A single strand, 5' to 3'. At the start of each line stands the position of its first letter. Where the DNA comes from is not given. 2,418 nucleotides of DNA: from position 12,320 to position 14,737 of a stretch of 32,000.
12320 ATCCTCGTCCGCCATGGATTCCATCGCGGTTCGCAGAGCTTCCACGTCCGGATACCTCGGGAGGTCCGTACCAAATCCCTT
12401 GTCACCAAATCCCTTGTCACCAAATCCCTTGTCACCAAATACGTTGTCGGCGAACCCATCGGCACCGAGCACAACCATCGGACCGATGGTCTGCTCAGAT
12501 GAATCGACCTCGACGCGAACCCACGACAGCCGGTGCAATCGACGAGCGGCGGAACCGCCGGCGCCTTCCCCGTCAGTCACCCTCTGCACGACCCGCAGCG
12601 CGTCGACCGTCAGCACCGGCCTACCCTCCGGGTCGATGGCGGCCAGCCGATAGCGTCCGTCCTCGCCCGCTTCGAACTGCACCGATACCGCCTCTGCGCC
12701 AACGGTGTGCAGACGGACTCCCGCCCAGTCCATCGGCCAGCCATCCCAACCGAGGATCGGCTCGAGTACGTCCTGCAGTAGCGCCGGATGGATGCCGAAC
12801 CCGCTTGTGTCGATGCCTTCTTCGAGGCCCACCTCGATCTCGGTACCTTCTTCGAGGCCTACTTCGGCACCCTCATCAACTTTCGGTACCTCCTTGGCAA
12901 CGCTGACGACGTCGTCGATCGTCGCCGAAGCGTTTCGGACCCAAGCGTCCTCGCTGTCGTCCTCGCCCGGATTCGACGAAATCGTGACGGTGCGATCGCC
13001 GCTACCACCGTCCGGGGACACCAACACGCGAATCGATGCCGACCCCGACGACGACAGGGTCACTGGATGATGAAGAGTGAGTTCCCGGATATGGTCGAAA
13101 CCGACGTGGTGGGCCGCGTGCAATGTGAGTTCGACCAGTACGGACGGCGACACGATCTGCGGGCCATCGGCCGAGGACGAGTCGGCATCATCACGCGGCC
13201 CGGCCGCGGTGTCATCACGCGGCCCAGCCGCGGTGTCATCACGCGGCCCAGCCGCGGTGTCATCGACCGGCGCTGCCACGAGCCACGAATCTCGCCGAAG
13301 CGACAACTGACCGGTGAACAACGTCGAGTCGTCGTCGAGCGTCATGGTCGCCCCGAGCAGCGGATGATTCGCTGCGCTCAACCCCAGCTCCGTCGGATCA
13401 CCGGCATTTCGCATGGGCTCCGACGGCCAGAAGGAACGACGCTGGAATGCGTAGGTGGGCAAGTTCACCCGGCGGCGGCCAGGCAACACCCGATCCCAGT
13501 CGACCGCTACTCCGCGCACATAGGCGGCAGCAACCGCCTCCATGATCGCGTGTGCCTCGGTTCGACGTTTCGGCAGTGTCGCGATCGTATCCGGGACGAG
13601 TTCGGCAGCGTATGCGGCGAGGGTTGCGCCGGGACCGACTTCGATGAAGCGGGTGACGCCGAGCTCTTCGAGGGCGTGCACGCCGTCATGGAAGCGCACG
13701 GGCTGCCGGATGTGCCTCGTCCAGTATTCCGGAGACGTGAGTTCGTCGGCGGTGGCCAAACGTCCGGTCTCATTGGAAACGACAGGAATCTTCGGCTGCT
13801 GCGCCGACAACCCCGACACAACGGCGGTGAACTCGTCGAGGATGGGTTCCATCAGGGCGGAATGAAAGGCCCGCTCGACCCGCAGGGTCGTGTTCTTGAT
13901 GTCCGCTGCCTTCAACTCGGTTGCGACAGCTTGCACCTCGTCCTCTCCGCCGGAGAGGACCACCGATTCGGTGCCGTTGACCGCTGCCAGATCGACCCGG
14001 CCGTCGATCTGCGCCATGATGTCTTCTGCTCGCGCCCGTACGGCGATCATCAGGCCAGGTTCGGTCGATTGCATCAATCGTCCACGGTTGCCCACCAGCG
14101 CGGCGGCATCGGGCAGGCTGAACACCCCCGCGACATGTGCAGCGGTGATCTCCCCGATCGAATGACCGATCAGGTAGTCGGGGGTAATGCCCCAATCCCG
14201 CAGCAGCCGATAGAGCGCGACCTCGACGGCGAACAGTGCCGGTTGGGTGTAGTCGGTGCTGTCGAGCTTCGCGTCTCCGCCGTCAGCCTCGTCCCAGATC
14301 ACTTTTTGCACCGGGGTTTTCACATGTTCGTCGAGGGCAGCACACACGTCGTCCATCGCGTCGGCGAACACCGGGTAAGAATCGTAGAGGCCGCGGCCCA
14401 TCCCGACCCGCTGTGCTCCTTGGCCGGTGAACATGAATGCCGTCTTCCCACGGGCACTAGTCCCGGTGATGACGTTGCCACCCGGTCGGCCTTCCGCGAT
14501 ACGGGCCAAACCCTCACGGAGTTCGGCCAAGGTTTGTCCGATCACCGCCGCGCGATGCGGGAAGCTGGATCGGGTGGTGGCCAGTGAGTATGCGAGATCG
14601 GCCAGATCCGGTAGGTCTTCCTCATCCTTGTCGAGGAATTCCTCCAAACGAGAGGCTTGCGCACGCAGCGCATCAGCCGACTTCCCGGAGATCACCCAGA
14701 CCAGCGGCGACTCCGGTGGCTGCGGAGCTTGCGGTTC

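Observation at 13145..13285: DH2 catalytic His motif replaced and split by a (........)3 tandem-repeat insertion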

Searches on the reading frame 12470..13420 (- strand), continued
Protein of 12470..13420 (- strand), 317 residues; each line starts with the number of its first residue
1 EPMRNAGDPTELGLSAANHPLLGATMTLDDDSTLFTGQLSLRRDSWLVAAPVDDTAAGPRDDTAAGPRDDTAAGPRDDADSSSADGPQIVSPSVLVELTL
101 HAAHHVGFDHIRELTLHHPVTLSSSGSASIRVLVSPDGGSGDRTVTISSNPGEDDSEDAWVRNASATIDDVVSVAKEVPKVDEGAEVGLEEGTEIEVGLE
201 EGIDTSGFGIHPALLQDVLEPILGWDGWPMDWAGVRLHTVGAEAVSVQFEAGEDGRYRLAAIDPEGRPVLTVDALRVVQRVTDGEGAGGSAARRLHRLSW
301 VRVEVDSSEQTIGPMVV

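Call 69: predict_structure(alignment_id=A3)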
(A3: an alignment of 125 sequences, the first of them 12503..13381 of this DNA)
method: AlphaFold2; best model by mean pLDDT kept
length: 293 residues; sequences in the alignment: 125
mean_pLDDT: 82.6   pTM: 0.80
mean pLDDT of the five models: 82.6, 82.5, 82.1, 81.8, 81.5
residues with pLDDT >= 90: 180; 70-90: 34; 50-70: 47; < 50: 32
segments of 3 or more residues with pLDDT < 50: 160-176, 272-278, 280-287
pLDDT, mean of each block of 10 residues (from residue 1): 91 96 96 78 59 63 58 86 97 96 95 95 93 95 94 86 41 52 93 95 93 88 95 94 95 96 83 46 48 65
secondary structure, 60 per line:
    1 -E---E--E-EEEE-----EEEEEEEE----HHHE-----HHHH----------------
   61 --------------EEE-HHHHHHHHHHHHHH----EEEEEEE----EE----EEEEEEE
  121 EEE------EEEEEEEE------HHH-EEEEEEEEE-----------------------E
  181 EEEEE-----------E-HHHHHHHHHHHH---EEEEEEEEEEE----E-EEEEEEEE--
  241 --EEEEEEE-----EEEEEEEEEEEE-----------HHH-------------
elements in order: E11-14 E20-27 H41-44 E75-77 H79-92 E97-103 E114-123 E130-137 E148-156 E180-185 H199-210 E214-224 E231-238 E243-249 E255-266

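Call 73: fold_search(model_id=the predicted structure, library=pdb)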
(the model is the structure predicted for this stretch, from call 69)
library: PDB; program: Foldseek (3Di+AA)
matches with E <= 10: 1113; with E <= 0.001: 160
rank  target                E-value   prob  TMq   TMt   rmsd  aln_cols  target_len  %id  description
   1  6k97_A                7.8e-19  1.00  0.65  0.69   9.8       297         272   26  Crystal structure of fusion DH domain (released 2019-11-27)
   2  6k97_B                1.1e-18  1.00  0.66  0.72   9.9       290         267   29  Crystal structure of fusion DH domain (released 2019-11-27)
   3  6obt                  3.1e-18  1.00  0.64  0.70   9.6       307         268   23  Structural insights into dehydratase substrate selection for the borrelidin and fluvirucin polyketide synthases (released 2019-06-05)
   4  6obv_B                1.8e-17  1.00  0.65  0.68  10.1       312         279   21  Structural insights into dehydratase substrate selection for the borrelidin and fluvirucin polyketide synthases (released 2019-06-05)
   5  4ln9_B                2.1e-17  1.00  0.62  0.65   7.8       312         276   26  Crystal structure of the dehydratase domain from the terminal module of the rifamycin polyketide synthase (released 2013-12-18)
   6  4ln9_A                2.3e-17  1.00  0.65  0.68   8.5       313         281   25  Crystal structure of the dehydratase domain from the terminal module of the rifamycin polyketide synthase (released 2013-12-18)
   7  6obv_C                2.4e-17  1.00  0.69  0.70   4.7       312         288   23  Structural insights into dehydratase substrate selection for the borrelidin and fluvirucin polyketide synthases (released 2019-06-05)
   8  6obv_A                4.9e-17  1.00  0.64  0.65  10.0       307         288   22  Structural insights into dehydratase substrate selection for the borrelidin and fluvirucin polyketide synthases (released 2019-06-05)
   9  6obv_D                5.1e-17  1.00  0.65  0.69  10.0       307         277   22  Structural insights into dehydratase substrate selection for the borrelidin and fluvirucin polyketide synthases (released 2019-06-05)
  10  5o16_B                6.4e-17  1.00  0.66  0.71   6.6       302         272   23  Crystal structure of bifunctional dehydratase-cyclase domain in ambruticin biosynthesis (released 2017-11-08)
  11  9pc6_A                2.7e-16  1.00  0.65  0.13   3.3       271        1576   24  Antibody (1B2) Bound Crosslinked Rifamycin Synthetase Module 1 with a C-terminal Type II Thioesterase (released 2025-07-23)
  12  8g7w_B                3.5e-16  1.00  0.67  0.20   3.3       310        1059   22  Type I modPKS reducing region (released 2023-06-07)
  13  9pc6_B                4.9e-16  1.00  0.64  0.13   3.2       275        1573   24  Antibody (1B2) Bound Crosslinked Rifamycin Synthetase Module 1 with a C-terminal Type II Thioesterase (released 2025-07-23)
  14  8g7w_A                8.1e-16  1.00  0.64  0.19   6.0       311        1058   23  Type I modPKS reducing region (released 2023-06-07)
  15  5o16_A                8.1e-16  1.00  0.63  0.66   7.3       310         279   24  Crystal structure of bifunctional dehydratase-cyclase domain in ambruticin biosynthesis (released 2017-11-08)
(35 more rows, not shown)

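Call 76: find_related_loci(query=A4, collection=metagenome_contigs, flank=3000)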
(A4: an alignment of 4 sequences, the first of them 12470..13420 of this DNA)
Query A4 (317 aa) in metagenome_contigs; peptide patterns used: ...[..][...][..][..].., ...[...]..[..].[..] (x = any residue, [..] = any of these).
600 stretches matched a pattern (row limit reached: there are more); 5 encode a relative of the query (tblastn E <= 1e-3); 5 distinct loci.
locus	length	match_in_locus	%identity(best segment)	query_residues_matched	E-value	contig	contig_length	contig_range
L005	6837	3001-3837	52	2-317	4e-90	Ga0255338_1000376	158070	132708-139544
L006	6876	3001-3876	31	8-277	3e-27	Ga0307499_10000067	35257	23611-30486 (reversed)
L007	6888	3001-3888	28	18-300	2e-17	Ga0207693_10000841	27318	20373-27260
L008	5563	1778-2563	30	83-303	3e-17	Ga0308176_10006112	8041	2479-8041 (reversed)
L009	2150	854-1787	26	7-303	1e-16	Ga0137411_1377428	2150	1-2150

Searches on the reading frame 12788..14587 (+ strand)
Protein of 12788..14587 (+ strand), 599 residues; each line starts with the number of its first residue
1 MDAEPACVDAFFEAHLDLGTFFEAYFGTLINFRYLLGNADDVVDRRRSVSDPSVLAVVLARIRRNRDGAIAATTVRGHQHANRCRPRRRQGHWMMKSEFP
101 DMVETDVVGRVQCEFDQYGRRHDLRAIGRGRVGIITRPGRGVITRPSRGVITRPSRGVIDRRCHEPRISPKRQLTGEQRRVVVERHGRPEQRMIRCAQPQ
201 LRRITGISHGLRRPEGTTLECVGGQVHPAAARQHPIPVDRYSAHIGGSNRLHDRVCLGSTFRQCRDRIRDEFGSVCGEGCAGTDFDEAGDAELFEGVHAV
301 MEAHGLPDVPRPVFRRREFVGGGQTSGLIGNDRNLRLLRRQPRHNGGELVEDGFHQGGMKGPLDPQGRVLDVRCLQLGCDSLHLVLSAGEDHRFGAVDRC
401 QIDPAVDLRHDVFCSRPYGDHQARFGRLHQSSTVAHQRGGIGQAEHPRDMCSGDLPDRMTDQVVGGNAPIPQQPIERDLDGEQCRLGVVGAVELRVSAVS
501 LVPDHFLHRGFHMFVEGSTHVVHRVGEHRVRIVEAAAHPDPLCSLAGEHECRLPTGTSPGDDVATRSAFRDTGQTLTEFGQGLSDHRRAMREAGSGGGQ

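Call 71: search_protein_families(library=pfam, proteins=[window:12788-14587:+], max_evalue=0.01)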
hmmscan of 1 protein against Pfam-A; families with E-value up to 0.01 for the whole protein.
window:12788-14587:+ (599 aa): 0 families
